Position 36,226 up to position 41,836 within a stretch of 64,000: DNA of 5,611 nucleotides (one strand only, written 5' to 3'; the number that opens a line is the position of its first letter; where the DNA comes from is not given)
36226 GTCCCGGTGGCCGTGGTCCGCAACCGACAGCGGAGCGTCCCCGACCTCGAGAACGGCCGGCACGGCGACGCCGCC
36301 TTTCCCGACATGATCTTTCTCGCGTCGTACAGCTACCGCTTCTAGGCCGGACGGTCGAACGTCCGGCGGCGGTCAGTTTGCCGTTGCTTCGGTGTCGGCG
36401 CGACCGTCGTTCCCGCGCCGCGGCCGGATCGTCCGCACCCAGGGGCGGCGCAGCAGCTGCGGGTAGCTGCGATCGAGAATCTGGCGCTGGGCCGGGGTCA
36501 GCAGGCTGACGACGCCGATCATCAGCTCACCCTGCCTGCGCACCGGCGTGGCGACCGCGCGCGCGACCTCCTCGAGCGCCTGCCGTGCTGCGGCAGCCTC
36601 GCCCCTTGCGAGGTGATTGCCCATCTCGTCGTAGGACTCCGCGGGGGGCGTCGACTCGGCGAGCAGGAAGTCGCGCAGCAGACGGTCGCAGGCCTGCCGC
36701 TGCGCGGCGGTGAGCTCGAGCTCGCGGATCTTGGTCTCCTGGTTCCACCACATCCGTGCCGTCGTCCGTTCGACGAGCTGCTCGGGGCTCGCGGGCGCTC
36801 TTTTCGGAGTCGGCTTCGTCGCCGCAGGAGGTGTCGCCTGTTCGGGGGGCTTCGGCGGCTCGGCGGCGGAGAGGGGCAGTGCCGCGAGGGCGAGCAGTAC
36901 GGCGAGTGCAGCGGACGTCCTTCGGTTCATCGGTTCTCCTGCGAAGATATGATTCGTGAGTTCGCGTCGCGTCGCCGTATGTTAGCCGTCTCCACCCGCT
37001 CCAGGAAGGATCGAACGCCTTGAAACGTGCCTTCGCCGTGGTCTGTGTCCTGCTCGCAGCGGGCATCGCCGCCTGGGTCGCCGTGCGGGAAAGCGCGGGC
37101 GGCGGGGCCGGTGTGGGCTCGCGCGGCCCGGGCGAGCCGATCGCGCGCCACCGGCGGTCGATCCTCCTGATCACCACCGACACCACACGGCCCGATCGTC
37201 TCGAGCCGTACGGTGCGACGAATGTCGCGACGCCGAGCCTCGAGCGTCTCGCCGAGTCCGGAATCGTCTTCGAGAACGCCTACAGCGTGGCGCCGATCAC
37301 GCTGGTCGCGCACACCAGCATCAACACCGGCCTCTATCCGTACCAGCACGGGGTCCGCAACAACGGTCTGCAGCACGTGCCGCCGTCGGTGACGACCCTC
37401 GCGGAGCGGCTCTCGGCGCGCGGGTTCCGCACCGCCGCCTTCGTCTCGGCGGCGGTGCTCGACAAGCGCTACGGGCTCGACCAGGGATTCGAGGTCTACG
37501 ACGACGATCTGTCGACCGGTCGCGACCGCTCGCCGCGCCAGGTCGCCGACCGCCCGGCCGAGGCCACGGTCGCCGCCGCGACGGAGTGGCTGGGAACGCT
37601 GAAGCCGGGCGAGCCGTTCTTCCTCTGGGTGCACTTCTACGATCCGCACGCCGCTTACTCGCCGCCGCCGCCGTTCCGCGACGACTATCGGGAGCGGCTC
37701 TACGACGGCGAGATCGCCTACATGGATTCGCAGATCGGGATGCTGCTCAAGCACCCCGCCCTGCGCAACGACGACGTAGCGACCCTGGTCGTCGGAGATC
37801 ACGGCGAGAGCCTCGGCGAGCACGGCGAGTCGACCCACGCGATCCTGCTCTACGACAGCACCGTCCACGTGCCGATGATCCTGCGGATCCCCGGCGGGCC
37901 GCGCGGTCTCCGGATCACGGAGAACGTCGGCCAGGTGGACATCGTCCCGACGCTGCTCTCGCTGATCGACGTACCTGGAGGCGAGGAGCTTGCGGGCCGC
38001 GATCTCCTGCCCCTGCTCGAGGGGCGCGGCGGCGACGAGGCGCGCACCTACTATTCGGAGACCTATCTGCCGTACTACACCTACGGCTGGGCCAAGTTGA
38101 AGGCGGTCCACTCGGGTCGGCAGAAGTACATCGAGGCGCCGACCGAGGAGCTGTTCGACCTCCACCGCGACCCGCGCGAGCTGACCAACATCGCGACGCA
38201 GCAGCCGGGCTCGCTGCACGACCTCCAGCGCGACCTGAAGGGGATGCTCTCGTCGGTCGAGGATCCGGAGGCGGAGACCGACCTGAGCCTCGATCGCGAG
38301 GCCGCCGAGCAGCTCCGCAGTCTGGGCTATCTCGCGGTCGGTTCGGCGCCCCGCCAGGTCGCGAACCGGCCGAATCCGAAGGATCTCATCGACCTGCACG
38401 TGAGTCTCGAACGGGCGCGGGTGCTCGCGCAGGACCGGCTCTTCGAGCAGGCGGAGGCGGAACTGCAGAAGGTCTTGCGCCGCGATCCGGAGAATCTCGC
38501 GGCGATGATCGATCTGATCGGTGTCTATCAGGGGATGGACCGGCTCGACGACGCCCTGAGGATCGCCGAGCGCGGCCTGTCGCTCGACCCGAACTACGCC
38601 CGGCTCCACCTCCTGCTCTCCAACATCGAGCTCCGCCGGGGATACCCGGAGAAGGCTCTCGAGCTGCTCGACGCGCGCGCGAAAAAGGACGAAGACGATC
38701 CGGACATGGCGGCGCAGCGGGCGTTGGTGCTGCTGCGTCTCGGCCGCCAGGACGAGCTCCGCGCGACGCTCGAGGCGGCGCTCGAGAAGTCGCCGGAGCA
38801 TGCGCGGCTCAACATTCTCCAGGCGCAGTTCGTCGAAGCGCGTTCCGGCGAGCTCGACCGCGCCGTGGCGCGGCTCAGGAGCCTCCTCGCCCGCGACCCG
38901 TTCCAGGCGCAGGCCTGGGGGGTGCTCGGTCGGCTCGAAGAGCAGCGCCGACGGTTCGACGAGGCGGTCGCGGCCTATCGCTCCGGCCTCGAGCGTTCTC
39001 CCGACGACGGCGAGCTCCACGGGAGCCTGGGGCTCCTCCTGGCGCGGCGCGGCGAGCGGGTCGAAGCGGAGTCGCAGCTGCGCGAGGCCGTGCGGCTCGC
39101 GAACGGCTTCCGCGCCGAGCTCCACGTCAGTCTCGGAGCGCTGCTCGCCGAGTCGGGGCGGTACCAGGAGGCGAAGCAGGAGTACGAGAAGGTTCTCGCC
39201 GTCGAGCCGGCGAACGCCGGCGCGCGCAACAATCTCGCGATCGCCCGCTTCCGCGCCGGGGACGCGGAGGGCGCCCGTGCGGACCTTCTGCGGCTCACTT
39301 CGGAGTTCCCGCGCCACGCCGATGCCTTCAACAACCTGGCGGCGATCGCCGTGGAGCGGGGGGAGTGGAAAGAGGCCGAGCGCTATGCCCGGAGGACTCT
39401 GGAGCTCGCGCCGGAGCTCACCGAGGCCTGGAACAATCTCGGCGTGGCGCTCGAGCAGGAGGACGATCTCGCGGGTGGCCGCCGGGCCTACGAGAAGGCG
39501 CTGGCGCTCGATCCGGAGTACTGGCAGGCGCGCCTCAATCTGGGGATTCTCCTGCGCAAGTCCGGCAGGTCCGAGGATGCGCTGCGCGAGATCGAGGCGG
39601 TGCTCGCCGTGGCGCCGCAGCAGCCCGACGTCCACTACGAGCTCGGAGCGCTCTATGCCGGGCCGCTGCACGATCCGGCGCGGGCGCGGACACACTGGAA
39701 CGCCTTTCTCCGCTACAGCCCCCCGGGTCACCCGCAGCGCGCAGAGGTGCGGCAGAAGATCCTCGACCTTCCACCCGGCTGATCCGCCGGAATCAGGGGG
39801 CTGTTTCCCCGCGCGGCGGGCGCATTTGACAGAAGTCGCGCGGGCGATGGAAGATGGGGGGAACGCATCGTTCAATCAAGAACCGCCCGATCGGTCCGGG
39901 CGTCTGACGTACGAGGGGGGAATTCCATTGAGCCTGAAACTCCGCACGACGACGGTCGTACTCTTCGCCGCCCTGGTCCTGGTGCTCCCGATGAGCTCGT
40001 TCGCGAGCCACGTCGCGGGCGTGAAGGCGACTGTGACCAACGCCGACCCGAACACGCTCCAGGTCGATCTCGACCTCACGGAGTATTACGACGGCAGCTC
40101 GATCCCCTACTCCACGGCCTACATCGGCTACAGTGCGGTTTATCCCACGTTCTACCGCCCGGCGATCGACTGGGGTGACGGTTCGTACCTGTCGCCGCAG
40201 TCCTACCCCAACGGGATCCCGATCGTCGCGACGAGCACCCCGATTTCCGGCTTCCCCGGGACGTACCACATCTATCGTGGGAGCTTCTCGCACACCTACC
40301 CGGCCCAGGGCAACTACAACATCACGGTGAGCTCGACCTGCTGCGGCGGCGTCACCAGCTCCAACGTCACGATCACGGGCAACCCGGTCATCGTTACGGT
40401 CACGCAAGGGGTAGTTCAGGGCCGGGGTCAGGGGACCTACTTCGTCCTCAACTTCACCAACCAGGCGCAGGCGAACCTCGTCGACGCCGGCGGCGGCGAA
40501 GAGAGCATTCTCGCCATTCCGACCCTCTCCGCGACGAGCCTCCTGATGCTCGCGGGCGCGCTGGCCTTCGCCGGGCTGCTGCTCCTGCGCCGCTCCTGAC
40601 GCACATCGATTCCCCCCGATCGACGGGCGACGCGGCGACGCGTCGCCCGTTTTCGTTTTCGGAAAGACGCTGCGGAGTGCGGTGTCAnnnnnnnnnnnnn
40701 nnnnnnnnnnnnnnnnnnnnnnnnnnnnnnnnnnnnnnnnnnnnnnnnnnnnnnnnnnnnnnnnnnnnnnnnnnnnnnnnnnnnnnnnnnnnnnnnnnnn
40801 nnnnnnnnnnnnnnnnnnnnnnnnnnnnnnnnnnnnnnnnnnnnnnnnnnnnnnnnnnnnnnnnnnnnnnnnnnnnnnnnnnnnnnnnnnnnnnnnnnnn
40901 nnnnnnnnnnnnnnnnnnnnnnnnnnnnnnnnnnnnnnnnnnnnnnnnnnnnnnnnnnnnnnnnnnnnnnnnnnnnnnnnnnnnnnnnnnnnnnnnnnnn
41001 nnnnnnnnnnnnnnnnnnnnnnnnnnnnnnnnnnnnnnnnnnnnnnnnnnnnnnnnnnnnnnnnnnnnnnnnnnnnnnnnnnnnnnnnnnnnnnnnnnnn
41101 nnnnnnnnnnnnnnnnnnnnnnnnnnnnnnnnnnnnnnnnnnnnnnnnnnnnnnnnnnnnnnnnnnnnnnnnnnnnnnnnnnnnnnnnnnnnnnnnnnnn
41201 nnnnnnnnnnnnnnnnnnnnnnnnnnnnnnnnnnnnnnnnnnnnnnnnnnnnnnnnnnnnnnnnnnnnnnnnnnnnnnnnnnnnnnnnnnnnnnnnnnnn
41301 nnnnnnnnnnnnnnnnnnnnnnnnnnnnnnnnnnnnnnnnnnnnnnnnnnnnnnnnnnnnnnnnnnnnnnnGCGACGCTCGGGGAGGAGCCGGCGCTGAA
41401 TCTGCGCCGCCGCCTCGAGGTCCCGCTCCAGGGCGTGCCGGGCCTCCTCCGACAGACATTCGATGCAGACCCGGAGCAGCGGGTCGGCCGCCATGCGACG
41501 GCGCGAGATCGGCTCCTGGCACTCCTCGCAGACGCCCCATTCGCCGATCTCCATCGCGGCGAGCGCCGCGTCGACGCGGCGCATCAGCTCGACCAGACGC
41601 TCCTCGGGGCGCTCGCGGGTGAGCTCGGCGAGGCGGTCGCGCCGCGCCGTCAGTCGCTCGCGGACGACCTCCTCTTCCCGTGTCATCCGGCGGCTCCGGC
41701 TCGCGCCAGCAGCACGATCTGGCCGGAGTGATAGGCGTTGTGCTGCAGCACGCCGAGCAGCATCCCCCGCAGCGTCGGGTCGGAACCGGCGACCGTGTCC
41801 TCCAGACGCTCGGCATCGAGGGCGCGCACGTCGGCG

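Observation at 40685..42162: Two-gene module: DinB-like protein translationally coupled to a DksA/TraR zinc-finger::PP2C phosphatase fusion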

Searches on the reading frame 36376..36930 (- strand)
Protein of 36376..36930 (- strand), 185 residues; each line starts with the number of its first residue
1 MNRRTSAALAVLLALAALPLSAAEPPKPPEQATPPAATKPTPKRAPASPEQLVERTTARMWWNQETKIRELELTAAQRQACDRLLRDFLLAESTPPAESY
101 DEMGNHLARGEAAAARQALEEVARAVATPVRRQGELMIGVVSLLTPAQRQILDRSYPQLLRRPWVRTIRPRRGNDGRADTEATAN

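Call 37: search_protein_families(library=pfam, proteins=[window:36376-36930:-], max_evalue=0.01)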
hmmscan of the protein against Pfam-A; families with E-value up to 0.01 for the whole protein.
window:36376-36930:- (185 aa): 1 family
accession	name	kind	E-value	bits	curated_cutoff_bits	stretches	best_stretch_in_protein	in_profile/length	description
PF07813.17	LTXXQ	-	3e-05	25.1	24.3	1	61-154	3-98/100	LTXXQ motif family protein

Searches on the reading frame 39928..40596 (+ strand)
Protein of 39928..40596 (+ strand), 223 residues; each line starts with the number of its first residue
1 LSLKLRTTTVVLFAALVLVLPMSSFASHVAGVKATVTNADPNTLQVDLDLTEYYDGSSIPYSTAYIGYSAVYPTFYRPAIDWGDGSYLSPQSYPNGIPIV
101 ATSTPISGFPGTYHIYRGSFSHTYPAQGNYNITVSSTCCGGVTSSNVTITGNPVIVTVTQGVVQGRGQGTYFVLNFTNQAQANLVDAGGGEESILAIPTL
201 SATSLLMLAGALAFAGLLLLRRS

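Call 37: search_protein_families(library=pfam, proteins=[window:39928-40596:+], max_evalue=0.01)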
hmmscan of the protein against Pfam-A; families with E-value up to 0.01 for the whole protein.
window:39928-40596:+ (223 aa): 1 family
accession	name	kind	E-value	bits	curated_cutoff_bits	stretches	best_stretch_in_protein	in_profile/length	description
PF18203.6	IPTL-CTERM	-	0.0032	17.7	20.8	1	196-222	2-28/28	IPTL-CTERM motif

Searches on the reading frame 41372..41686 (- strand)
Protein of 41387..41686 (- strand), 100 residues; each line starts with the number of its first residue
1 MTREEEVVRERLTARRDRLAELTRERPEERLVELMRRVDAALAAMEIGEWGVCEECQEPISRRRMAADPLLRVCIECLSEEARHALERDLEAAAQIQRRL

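Call 26: search_solved_structures(query=window:41387-41686:-, max_evalue=1, show_alignments=3)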
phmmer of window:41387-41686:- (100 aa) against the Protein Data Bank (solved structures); distinct sequences matched with E-value up to 1: 15.
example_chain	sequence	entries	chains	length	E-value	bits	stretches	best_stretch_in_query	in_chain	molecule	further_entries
4ijj_A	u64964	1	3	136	2e-05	28.5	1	26-82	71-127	Putative C4-type zinc finger protein, DksA/TraR family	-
2kq9_A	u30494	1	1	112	6.2e-05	26.9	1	33-78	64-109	DnaK suppressor protein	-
1tjl_A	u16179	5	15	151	9.3e-05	26.3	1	23-79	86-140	DnaK suppressor protein | RNA polymerase-binding transcription factor DksA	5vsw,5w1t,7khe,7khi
2kgo_A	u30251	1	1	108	0.0094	19.9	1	51-81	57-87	Uncharacterized protein ybiI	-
6ptg_A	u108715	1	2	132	0.063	17.3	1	32-76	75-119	DnaK Suppressor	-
6yqx_A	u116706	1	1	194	0.13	16.3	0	30-56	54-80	de novo designed TIM barrel DeNovoTIM13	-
6n57_M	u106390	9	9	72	0.19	15.8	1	52-83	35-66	Protein TraR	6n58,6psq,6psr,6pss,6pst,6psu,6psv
5w1s_M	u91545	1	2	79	0.21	15.6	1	52-83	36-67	Protein TraR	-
6wxp_A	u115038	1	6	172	0.22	15.5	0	30-56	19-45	TFD-EE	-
6zv9_A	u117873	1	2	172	0.35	14.9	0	30-56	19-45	TFD-EE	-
7p12_A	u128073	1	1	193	0.65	14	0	30-56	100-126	DeNovoTIM13-SB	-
6wxo_A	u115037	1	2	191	0.68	14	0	30-56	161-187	TFD-HE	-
6sg9_FD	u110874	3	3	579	0.68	14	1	4-60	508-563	mt-SAF12 (KRIPP18) | PPR_long domain-containing protein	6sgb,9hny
6wvs_A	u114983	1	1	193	0.87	13.6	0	30-56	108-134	DeNovoTIM15 hyperstable de novo TIM barrel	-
9quc_A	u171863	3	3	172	0.92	13.6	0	30-56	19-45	TFD-EH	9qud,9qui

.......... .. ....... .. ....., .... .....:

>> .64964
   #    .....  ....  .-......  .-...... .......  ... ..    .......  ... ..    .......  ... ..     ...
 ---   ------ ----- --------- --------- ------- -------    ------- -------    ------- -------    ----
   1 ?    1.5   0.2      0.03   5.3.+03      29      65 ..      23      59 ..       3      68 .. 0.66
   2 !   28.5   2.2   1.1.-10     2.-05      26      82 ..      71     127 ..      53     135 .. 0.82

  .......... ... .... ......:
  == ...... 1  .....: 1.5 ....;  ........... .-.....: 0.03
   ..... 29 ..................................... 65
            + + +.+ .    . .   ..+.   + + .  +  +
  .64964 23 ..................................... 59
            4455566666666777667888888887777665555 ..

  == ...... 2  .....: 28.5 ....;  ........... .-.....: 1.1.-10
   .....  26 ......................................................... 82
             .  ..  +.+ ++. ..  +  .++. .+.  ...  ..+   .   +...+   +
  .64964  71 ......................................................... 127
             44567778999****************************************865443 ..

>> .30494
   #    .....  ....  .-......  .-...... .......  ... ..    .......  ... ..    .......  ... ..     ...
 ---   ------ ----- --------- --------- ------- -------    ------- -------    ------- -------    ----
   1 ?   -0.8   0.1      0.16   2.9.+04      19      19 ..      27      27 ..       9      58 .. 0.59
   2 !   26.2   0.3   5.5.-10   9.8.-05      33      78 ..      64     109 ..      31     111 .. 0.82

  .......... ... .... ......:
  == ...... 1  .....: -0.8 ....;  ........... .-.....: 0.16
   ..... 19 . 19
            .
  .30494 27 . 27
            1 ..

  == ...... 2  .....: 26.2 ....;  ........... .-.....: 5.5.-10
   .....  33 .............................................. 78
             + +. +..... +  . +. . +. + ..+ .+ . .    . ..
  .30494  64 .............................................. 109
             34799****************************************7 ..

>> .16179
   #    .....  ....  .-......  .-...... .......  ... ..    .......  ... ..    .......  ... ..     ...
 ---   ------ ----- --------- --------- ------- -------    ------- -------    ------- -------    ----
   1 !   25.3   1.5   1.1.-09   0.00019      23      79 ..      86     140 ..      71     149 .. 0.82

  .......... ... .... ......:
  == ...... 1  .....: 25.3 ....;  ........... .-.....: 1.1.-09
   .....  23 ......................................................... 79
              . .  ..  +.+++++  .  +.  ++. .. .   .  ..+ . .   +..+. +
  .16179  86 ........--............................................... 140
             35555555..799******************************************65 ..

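Call 32: search_solved_structures(query=A2, max_evalue=0.1, show_alignments=2)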
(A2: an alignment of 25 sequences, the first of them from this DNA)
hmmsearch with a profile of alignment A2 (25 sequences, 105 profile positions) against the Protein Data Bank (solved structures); distinct sequences matched with E-value up to 0.1: 7.
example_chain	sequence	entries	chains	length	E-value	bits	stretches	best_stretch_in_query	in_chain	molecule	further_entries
2kq9_A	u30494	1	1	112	8.2e-09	39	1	34-78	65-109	DnaK suppressor protein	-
1tjl_A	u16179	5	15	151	9.1e-09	38.8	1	24-82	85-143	DnaK suppressor protein | RNA polymerase-binding transcription factor DksA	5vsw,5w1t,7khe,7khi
4ijj_A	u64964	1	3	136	9.9e-09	38.7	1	29-85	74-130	Putative C4-type zinc finger protein, DksA/TraR family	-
6ptg_A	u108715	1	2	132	1e-07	35.4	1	26-76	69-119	DnaK Suppressor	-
6n57_M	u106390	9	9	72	0.0087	19.6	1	52-84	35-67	Protein TraR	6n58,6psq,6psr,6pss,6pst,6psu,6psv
5w1s_M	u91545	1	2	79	0.01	19.4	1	52-84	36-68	Protein TraR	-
2kgo_A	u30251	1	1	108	0.082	16.4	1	50-82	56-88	Uncharacterized protein ybiI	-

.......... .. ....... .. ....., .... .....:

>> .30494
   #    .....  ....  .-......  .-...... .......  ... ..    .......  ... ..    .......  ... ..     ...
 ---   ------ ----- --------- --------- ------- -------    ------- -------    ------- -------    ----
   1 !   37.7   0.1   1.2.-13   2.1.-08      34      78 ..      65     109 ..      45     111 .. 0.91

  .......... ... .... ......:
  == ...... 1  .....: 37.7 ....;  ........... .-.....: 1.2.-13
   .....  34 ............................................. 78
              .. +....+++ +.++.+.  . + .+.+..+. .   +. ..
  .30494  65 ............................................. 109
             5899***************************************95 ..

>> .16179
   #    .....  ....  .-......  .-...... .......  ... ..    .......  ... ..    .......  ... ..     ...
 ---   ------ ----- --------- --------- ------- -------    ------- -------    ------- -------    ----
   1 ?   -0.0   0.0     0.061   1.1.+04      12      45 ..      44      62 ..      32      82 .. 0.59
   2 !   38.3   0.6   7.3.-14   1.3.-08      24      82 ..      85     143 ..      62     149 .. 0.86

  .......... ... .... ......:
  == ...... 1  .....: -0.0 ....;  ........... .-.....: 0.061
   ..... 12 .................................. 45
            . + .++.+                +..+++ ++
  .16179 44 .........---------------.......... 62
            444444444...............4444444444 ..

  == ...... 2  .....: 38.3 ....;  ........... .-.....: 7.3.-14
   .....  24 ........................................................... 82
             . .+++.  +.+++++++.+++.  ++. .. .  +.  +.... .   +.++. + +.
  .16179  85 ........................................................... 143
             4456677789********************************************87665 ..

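Call 39: predict_structure(alignment_id=A3)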
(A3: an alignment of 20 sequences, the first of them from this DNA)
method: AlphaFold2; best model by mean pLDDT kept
length: 105 residues; sequences in the alignment: 20
mean_pLDDT: 89.8   pTM: 0.72
mean pLDDT of the five models: 89.8, 89.4, 89.2, 88.4, 87.4
residues with pLDDT >= 90: 60; 70-90: 43; 50-70: 2; < 50: 0
segments of 3 or more residues with pLDDT < 50: none
pLDDT, mean of each block of 10 residues (from residue 1): 90 96 91 94 94 93 90 89 86 85 68
secondary structure, 60 per line:
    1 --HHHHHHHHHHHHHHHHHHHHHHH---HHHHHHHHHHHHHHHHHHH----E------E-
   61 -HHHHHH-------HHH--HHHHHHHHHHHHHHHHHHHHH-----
elements in order: H3-25 H29-47 H62-67 H80-100

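Call 44: fold_search(model_id=the predicted structure, library=pdb)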
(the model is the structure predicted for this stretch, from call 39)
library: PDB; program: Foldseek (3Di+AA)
matches with E <= 10: 50; with E <= 0.001: 3
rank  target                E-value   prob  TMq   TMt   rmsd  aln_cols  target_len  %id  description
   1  4ijj_A                4.2e-04  1.00  0.62  0.52   5.0       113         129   26  Structure of transcription factor DksA2 from Pseudomonas aeruginosa (released 2013-02-27)
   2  6ptg_B                5.8e-04  1.00  0.59  0.70   8.6       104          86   20  Structure of RNA polymerase binding protein and transcriptional regulator Dks from Chlamydia trachomatis L2 (LGV434) (released 2019-07-24)
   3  4ijj_B                9.8e-04  1.00  0.49  0.42   5.7       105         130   28  Structure of transcription factor DksA2 from Pseudomonas aeruginosa (released 2013-02-27)
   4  5vsw_M                2.6e-03  1.00  0.45  0.34  10.1        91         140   23  X-ray crystal structure of Escherichia coli RNA polymerase and DksA/ppGpp complex (released 2017-06-14)
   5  6ptg_A                3.9e-03  1.00  0.43  0.51   5.6        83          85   23  Structure of RNA polymerase binding protein and transcriptional regulator Dks from Chlamydia trachomatis L2 (LGV434) (released 2019-07-24)
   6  1tjl_A                6.9e-03  1.00  0.47  0.36   8.6       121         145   20  Crystal structure of transcription factor DksA from E. coli (released 2004-09-07)
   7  7khi_M                1.0e-02  1.00  0.44  0.33  10.3        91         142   24  Escherichia coli RNA polymerase and rrnBP1 promoter complex with DksA/ppGpp (released 2020-10-28)
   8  2kq9_MODEL_1_A        2.7e-02  1.00  0.49  0.46   5.0        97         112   26  Solution structure of DnaK suppressor protein from Agrobacterium tumefaciens C58. Northeast Structural Genomic (released 2009-11-17)
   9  2dwq_A                1.8e+00  0.21  0.42  0.14  13.4       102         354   18  Thermus thermophilus YchF GTP-binding protein (released 2007-02-16)
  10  9hac_B                1.9e+00  0.12  0.30  0.26   9.3        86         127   15  De novo designed BBF-14 beta barrel with computationally designed BBF-14_b4 binder (released 2024-12-18)
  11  6n38_F                3.7e+00  0.21  0.38  0.15   5.8        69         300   16  Structure of the type VI secretion system TssK-TssF-TssG baseplate subcomplex revealed by cryo-electron microscopy - f (released 2018-12-26)
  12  6n38_E                3.9e+00  0.21  0.36  0.14   5.3        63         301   19  Structure of the type VI secretion system TssK-TssF-TssG baseplate subcomplex revealed by cryo-electron microscopy - f (released 2018-12-26)
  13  6n38_A                4.2e+00  0.20  0.36  0.14   5.5        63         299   19  Structure of the type VI secretion system TssK-TssF-TssG baseplate subcomplex revealed by cryo-electron microscopy - f (released 2018-12-26)
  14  4h5y                  4.5e+00  0.18  0.35  0.08   5.9        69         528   17  High-resolution crystal structure of Legionella pneumophila LidA (60-594) (released 2013-09-25)
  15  5ee3_A                5.1e+00  0.25  0.43  0.14   5.8        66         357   12  COMPLEX STRUCTURE OF OSYCHF1 WITH AMP-PNP (released 2016-02-24)
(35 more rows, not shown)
